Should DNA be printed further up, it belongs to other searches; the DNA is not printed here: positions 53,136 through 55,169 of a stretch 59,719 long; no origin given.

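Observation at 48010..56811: Candidate undescribed envelope/secretion module with pilin, channel-like and cell-wall hydrolase parts but no ATPase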

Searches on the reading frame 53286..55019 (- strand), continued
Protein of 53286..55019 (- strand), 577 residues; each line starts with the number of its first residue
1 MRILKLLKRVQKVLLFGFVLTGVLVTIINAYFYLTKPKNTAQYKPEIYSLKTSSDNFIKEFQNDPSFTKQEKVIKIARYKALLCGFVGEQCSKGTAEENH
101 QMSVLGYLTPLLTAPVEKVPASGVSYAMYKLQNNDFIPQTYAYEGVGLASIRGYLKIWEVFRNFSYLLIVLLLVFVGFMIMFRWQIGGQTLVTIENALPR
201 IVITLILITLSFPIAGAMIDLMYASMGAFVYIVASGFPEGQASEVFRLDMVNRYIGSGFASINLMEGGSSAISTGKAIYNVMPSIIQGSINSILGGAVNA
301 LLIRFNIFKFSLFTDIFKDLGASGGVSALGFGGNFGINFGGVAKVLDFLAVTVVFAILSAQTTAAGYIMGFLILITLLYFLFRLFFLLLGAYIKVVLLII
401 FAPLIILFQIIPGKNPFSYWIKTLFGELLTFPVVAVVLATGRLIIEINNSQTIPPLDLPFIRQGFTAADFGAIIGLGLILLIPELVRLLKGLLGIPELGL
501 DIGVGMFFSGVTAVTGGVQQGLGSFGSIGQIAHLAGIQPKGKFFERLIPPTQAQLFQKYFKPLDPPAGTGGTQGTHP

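Call 40: search_protein_families(library=pfam, proteins=[L007:681-1724:-, L007:1729-3063:-, L007:3186-3506:-, L007:3496-4188:-, L007:4185-4502:-, L007:4518-8363:-, L007:8342-9427:+, L007:9431-9871:+, L064:2-1975:-, L007:11626-12438:-], max_evalue=0.01)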
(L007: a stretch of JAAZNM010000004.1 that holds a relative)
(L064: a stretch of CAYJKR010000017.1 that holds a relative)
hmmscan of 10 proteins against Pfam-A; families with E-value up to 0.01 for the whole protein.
L007:681-1724:- (347 aa): 8 families
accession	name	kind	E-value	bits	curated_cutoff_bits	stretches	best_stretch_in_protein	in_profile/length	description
PF02463.25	SMC_N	-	3.6e-17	63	40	1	3-340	2-207/220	RecF/RecN/SMC N terminal domain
PF13175.12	AAA_15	-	3.4e-14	53.7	32.1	1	1-306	1-231/374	AAA ATPase domain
PF13476.12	AAA_23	-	9.6e-10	39.9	27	1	5-189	1-177/201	AAA domain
PF11398.14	DUF2813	-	4.8e-05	23.3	21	1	1-47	1-46/372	Protein of unknown function (DUF2813)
PF13304.12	AAA_21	-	7.3e-05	23.4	27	1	25-320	1-283/304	AAA domain, putative AbiEii toxin, Type IV TA system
PF13514.12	AAA_27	-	0.0002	21.5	22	1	1-79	1-79/206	AAA domain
PF13555.12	AAA_29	-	0.0017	18.5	27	1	3-46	1-45/61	P-loop containing region of AAA domain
PF01637.24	ATPase_2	-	0.0025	18.1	33.2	1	188-320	36-136/225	ATPase domain predominantly from Archaea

L007:1729-3063:- (444 aa): 8 families
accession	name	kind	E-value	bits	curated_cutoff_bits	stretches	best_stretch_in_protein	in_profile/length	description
PF00696.33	AA_kinase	-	5.1e-25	89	24.9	1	10-212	3-234/234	Amino acid kinase family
PF08241.18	Methyltransf_11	-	2.3e-15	57.4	21.2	1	290-375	1-88/95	Methyltransferase domain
PF13649.12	Methyltransf_25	-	2.2e-13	51.2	27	1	290-375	2-94/97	Methyltransferase domain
PF13489.12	Methyltransf_23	-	2.8e-11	43.8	27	1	272-414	6-155/164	Methyltransferase domain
PF08242.18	Methyltransf_12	-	1.2e-09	39.2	30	1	290-370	1-88/98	Methyltransferase domain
PF13847.12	Methyltransf_31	-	3.8e-08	33.6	27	1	288-362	6-92/145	Methyltransferase domain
PF07021.18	MetW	-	9.9e-07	29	21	1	288-378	16-106/193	Methionine biosynthesis protein MetW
PF02353.26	CMAS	-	5e-05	23.2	27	1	287-404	64-190/273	Mycolic acid cyclopropane synthetase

L007:3186-3506:- (106 aa): 1 family
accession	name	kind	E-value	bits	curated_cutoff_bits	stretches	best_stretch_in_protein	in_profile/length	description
PF18895.5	T4SS_pilin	-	6.6e-08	33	26.6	1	27-94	5-71/71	Type IV secretion system pilin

L007:3496-4188:- (230 aa): 0 families

L007:4185-4502:- (105 aa): 0 families

L007:4518-8363:- (1281 aa): 28 families (the best 25 are shown)
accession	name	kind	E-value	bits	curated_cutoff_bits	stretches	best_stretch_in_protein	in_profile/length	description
PF07724.20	AAA_2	-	6.8e-70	234.8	27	2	685-820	1-136/166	AAA domain (Cdc48 subfamily)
PF17871.7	AAA_lid_9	-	6.5e-29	100.3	22.8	1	492-586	1-95/104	AAA lid domain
PF00004.35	AAA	-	1.7e-22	80.7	21.2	2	353-485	3-125/131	ATPase family associated with various cellular activities (AAA)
PF10431.15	ClpB_D2-small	-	5.2e-22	78.1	21.9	1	1103-1179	5-81/81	C-terminal, D2-small domain, of ClpB protein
PF02861.25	Clp_N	-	4.1e-20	72.1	20.7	2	245-289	4-48/53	Clp amino terminal domain, pathogenicity island component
PF07728.20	AAA_5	-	8.6e-20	71.6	22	1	690-811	2-125/139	AAA domain (dynein-related subfamily)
PF13401.12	AAA_22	-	3.7e-12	47.1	27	2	347-450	4-105/130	AAA domain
PF13173.12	AAA_14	-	1.4e-08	35.2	27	1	353-442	7-84/129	AAA domain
PF00158.32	Sigma54_activat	-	1.8e-07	31.4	20.2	1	689-807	24-141/168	Sigma-54 interaction domain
PF13191.12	AAA_16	-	3e-07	31.5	32.6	1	329-398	2-85/167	AAA ATPase domain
PF05621.17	TniB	-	4.6e-06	26.6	22.4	1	371-490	71-186/189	Bacterial TniB protein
PF09723.15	Zn_ribbon_8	-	1.9e-05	25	34.4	1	1203-1239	2-40/41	Zinc ribbon domain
PF01637.24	ATPase_2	-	5e-05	23.7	33.2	0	381-439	57-127/225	ATPase domain predominantly from Archaea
PF20720.3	nSTAND3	-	7e-05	23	27.2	0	336-377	7-46/155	Novel STAND NTPase 3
PF01695.23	IstB_IS21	-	8.3e-05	22.6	24.1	0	689-709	94-114/238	IstB-like ATP binding protein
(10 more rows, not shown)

L007:8342-9427:+ (361 aa): 4 families
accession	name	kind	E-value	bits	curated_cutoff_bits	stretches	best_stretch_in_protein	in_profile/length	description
PF13529.12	Peptidase_C39_2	-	4.6e-06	27.7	24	1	194-331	5-142/143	Peptidase_C39 like family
PF20193.3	DUF6556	-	0.0014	19.3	28.1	1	7-75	27-96/113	Family of unknown function (DUF6556)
PF25184.1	YxzE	-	0.007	17.8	40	1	13-68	4-49/65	YxzE-like putative bacteriocin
PF17359.7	DUF5385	-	0.0074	16.4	25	0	17-108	6-84/217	Family of unknown function (DUF5385)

L007:9431-9871:+ (146 aa): 0 families

L064:2-1975:- (658 aa): 0 families

L007:11626-12438:- (270 aa): 1 family
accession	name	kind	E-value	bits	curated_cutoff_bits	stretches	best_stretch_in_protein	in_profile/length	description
PF18895.5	T4SS_pilin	-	0.0012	19.3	26.6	1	198-258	11-70/71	Type IV secretion system pilin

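Call 48: search_protein_families(library=pfam, alignment_id=A1, max_evalue=5)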
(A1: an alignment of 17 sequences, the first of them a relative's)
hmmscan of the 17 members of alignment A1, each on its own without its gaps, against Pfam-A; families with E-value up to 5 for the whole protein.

A. member 1, P0003 (577 aa): 1 family
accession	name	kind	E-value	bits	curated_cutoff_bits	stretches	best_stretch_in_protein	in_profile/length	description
PF08528.16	Whi5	-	0.26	11.4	25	1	125-134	7-16/25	Whi5 like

B. families by the number of members that match (of 17 scanned): 7 families
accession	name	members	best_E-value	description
PF07560.16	DUF1539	1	0.077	Domain of Unknown Function (DUF1539)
PF12254.13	DNA_pol_alpha_N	1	0.2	DNA polymerase alpha subunit p180 N terminal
PF08528.16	Whi5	1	0.26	Whi5 like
PF20990.2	DUF2207_C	1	0.63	Predicted membrane protein (DUF2207) C-terminal domain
PF10762.14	DUF2583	1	0.71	Protein of unknown function (DUF2583)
PF12911.12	OppC_N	1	2.7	N-terminal TM domain of oligopeptide transport permease C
PF09919.14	DUF2149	1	4.3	Uncharacterized conserved protein (DUF2149)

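Call 78: search_protein_families(library=pfam, alignment_id=A5, max_evalue=5)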
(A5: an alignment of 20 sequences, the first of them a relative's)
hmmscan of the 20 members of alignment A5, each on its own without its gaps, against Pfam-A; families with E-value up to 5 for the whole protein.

A. member 1, L002:3462-4139:- (225 aa): 3 families
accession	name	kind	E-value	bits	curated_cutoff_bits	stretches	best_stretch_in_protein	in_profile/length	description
PF13664.11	DUF4149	-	0.0034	18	24.6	1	126-178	33-87/102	Domain of unknown function (DUF4149)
PF15086.11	UPF0542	-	0.026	14.8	27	1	99-116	14-31/68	Uncharacterised protein family UPF0542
PF10716.14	NdhL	-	2.5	8.6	25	0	39-60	42-63/76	NADH dehydrogenase transmembrane subunit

B. families by the number of members that match (of 20 scanned): 9 families
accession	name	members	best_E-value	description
PF02163.28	Peptidase_M50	12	0.026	Peptidase family M50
PF13398.12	Peptidase_M50B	10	1.9e-06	Peptidase M50B-like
PF13664.11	DUF4149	2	0.0034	Domain of unknown function (DUF4149)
PF15086.11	UPF0542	2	0.026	Uncharacterised protein family UPF0542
PF06269.17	DUF1029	1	0.1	Protein of unknown function (DUF1029)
PF12725.13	DUF3810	1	0.32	Protein of unknown function (DUF3810)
PF11143.13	DUF2919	1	0.53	Protein of unknown function (DUF2919)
PF20087.4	DUF6479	1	0.95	Family of unknown function (DUF6479)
PF10716.14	NdhL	1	2.5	NADH dehydrogenase transmembrane subunit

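Call 79: search_solved_structures(query=A5, max_evalue=10)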
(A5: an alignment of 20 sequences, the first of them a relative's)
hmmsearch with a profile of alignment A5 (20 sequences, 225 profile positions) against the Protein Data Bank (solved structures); distinct sequences matched with E-value up to 10: 0.

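Call 85: list_cluster_members(proteins=[L068:4819-5136:-, L068:5133-5792:-, L068:5789-8662:-, L068:9953-11647:+, L068:11679-12413:-, L068:12438-16139:-, L068:16311-16766:-, L068:2344-3387:-, L068:3384-4721:-, L068:18037-20229:-])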
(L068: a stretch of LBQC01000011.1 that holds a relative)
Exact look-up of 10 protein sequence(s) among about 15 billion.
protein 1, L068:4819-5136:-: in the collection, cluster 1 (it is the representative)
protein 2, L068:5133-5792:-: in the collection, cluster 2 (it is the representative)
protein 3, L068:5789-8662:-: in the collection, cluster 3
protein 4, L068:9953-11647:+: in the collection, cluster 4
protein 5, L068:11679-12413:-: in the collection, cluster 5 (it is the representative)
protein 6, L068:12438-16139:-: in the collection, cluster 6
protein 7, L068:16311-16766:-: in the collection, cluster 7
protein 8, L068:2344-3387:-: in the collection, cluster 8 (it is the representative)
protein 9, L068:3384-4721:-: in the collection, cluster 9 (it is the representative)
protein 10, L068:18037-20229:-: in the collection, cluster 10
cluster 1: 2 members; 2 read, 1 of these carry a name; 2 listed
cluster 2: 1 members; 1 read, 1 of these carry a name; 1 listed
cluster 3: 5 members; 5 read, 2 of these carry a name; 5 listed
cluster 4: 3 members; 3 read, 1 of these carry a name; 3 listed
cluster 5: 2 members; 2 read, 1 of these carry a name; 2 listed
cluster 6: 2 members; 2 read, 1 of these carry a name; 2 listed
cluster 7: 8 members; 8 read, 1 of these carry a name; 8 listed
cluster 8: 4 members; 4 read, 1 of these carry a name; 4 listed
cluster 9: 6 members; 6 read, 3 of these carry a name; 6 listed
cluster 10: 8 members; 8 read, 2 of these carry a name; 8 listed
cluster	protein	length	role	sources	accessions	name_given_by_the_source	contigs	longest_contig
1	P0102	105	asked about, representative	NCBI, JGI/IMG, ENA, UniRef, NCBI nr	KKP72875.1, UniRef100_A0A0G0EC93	MAG: hypothetical protein UR68_C0011G0010 [Candidatus Roizmanbacteria bacterium ... | Uncharacterized protein n=1 Tax=Candidatus Roizmanbacteria bacterium GW2011_GWA2_35_19 ...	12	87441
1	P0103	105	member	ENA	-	-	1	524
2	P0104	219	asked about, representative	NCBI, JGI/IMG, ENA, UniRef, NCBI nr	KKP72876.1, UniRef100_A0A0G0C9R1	MAG: putative membrane protein [Candidatus Roizmanbacteria bacterium GW2011_GWA2_35_19] | Putative membrane protein n=1 Tax=Candidatus Roizmanbacteria bacterium GW2011_GWA2_35_19 ...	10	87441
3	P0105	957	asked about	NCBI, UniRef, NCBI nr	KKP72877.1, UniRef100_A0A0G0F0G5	MAG: putative ATPase with chaperone activity [Candidatus Roizmanbacteria bacterium ... | Putative ATPase with chaperone activity n=2 Tax=Candidatus Roizmaniibacteriota ...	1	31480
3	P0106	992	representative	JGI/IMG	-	-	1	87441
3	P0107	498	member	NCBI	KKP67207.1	MAG: ATPase AAA-2 domain protein, partial [Candidatus Roizmanbacteria bacterium ...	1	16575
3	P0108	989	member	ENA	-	-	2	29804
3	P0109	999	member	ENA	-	-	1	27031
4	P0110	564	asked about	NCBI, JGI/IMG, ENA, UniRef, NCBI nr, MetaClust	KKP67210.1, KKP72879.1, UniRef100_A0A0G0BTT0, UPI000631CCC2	MAG: hypothetical protein UR68_C0011G0014 [Candidatus Roizmanbacteria bacterium ... | Uncharacterized protein n=2 Tax=Candidatus Roizmaniibacteriota TaxID=1752723 ... | MAG: hypothetical protein UR63_C0019G0004 [Candidatus Roizmanbacteria bacterium ...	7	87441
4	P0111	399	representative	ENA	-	-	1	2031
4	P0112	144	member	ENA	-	-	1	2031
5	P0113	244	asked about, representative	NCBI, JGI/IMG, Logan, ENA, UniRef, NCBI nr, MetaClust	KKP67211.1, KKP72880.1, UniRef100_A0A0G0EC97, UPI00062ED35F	MAG: hypothetical protein UR68_C0011G0015 [Candidatus Roizmanbacteria bacterium ... | Uncharacterized protein n=2 Tax=Candidatus Roizmaniibacteriota TaxID=1752723 ... | MAG: hypothetical protein UR63_C0019G0005 [Candidatus Roizmanbacteria bacterium ...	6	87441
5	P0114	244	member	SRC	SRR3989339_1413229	-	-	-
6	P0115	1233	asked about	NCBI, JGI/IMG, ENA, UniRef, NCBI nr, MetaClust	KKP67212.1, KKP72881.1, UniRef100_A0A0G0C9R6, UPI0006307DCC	MAG: hypothetical protein UR68_C0011G0016 [Candidatus Roizmanbacteria bacterium ... | Uncharacterized protein n=2 Tax=Candidatus Roizmaniibacteriota TaxID=1752723 ... | MAG: hypothetical protein UR63_C0019G0006 [Candidatus Roizmanbacteria bacterium ...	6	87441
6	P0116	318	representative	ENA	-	-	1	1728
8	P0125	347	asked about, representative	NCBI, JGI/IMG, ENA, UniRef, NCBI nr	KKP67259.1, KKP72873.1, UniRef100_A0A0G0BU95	MAG: replication and repair protein RecF protein [Candidatus Roizmanbacteria bacterium ... | DNA replication and repair protein RecF n=2 Tax=Candidatus Roizmaniibacteriota ...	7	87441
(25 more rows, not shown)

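Call 107: find_encoding_contigs(protein=P0004, flank=10000, max_places=3)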
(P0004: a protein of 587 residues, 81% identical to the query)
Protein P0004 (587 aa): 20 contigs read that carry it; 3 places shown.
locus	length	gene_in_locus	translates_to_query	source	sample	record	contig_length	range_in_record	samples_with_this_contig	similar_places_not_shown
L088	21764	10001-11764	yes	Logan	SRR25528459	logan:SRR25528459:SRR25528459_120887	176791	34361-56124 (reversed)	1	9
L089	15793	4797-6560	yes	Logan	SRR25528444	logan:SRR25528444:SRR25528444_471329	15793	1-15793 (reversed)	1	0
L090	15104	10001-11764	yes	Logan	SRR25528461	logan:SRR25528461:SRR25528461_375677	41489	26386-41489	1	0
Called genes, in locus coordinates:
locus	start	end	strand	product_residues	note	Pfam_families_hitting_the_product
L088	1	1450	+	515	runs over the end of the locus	PF13399:LytR_C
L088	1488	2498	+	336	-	PF03462:PCRF, PF00472:RF-1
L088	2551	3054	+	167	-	-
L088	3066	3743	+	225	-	PF02463:SMC_N (weak), PF20720:nSTAND3 (weak), PF00005:ABC_tran, PF00931:NB-ARC (faint), PF13175:AAA_15 (faint), PF13401:AAA_22 (weak), PF13304:AAA_21 (faint)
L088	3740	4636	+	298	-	PF18075:FtsX_ECD, PF02687:FtsX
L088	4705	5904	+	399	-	PF00932:LTD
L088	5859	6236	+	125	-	PF04892:VanZ-LLP1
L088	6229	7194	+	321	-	PF00188:CAP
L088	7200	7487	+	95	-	-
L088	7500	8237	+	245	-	PF00483:NTP_transferase, PF12804:NTP_transf_3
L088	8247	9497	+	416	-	-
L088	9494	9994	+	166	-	-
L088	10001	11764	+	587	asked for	-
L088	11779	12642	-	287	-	PF18895:T4SS_pilin (weak)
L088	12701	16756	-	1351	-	-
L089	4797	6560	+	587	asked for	-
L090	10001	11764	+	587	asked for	-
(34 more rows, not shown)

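Call 108: find_encoding_contigs(protein=P0028, flank=10000, max_places=1)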
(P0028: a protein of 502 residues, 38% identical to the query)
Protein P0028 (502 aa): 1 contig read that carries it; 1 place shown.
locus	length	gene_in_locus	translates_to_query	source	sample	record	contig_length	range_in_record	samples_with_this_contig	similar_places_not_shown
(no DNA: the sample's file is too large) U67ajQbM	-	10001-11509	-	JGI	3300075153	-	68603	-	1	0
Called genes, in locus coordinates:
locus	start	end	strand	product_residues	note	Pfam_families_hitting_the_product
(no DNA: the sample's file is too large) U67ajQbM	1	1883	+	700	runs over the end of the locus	PF01138:RNase_PH, PF00013:KH_1, PF00575:S1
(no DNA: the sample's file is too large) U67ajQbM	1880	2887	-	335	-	PF17125:Methyltr_RsmF_N, PF01189:Methyltr_RsmB-F, PF13847:Methyltransf_31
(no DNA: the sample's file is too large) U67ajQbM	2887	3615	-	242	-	PF04452:Methyltrans_RNA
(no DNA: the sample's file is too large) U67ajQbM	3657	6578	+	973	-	PF16656:Pur_ac_phosph_N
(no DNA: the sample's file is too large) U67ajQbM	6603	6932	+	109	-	-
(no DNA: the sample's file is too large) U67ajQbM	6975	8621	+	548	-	PF00041:fn3 (faint), PF16656:Pur_ac_phosph_N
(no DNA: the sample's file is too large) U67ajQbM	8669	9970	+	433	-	-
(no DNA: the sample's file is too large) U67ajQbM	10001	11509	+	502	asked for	-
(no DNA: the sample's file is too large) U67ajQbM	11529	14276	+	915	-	-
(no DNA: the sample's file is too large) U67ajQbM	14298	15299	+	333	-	-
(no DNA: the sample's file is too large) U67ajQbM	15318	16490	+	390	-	PF08239:SH3_3 (weak)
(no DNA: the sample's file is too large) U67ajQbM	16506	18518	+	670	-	PF00580:UvrD-helicase, PF13245:AAA_19, PF13604:AAA_30 (faint), PF01443:Viral_helicase1 (faint), PF13361:UvrD_C, PF13538:UvrD_C_2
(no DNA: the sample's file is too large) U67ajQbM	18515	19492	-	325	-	PF07501:G5 (weak)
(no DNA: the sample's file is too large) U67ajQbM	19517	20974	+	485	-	PF12895:ANAPC3 (faint), PF23914:TPR_CcmH_CycH (faint), PF00515:TPR_1 (faint), PF07719:TPR_2 (faint), PF13181:TPR_8 (faint), PF13424:TPR_12 (faint), PF13428:TPR_14 (faint), PF13429:TPR_15 (faint), +3 more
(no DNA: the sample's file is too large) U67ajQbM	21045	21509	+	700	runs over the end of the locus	PF00009:GTP_EFTU, PF22042:EF-G_D2, PF03144:GTP_EFTU_D2, PF14492:EFG_III, PF16658:RF3_C (weak), PF03764:EFG_IV, PF00679:EFG_C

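Call 109: find_encoding_contigs(protein=P0025, flank=10000, max_places=1)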
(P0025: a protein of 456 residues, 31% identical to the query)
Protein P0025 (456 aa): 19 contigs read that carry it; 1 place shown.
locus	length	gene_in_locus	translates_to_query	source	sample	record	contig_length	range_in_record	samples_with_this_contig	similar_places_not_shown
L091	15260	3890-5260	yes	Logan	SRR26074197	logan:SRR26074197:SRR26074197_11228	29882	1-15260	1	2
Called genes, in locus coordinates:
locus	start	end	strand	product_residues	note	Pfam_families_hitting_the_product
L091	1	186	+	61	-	?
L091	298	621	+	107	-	PF18895:T4SS_pilin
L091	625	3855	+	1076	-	-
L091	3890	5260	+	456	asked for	-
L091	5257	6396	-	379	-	-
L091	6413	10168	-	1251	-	-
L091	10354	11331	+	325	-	PF12666:PrgI (weak), PF13620:CarboxypepD_reg (weak)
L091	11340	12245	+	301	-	PF26593:TraC-like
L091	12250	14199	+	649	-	PF01935:DUF87 (weak), PF12846:AAA_10, PF19044:P-loop_TraG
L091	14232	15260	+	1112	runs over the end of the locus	PF01551:Peptidase_M23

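Call 110: find_encoding_contigs(protein=P0026, flank=10000, max_places=1)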
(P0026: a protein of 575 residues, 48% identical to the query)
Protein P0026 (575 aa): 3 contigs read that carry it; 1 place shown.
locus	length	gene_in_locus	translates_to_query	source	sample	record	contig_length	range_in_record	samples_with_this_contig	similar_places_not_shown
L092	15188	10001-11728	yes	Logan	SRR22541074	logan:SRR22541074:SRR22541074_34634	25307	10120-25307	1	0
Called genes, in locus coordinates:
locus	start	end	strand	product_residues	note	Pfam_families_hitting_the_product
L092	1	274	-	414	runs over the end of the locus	PF00368:HMG-CoA_red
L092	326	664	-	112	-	-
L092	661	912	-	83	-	-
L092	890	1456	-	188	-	PF04542:Sigma70_r2, PF08281:Sigma70_r4_2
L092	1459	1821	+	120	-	-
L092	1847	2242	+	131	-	-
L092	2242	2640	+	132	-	PF18895:T4SS_pilin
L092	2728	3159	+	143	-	PF18895:T4SS_pilin (faint)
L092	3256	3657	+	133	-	PF18895:T4SS_pilin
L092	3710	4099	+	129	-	-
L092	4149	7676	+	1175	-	-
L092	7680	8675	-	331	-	-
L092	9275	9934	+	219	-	-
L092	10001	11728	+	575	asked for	-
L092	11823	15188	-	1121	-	?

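Call 116: find_encoding_contigs(protein=P0027, flank=10000, max_places=1)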
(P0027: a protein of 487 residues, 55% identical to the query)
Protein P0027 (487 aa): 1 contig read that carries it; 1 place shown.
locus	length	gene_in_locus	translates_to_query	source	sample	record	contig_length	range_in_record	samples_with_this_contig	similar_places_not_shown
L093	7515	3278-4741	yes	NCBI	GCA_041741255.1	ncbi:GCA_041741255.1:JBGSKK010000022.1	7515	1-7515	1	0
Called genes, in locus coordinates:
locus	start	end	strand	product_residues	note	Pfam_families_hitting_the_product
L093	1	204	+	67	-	?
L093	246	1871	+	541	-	PF00041:fn3 (faint), PF16656:Pur_ac_phosph_N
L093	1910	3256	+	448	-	-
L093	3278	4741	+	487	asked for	-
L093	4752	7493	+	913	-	-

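Call 117: find_encoding_contigs(protein=P0029, flank=10000, max_places=2)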
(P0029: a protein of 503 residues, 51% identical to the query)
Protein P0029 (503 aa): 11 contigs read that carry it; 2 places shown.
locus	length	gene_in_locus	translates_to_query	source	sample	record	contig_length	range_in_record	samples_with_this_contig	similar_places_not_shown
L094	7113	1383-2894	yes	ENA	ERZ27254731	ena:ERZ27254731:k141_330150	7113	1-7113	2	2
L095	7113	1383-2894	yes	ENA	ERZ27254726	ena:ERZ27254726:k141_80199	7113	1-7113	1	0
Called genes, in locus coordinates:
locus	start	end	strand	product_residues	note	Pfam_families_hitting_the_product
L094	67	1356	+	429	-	-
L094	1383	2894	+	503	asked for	-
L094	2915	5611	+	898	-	-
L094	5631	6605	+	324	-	-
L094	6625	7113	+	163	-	?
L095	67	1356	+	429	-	-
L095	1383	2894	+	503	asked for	-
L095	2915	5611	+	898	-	-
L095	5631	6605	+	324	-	-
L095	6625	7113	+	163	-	?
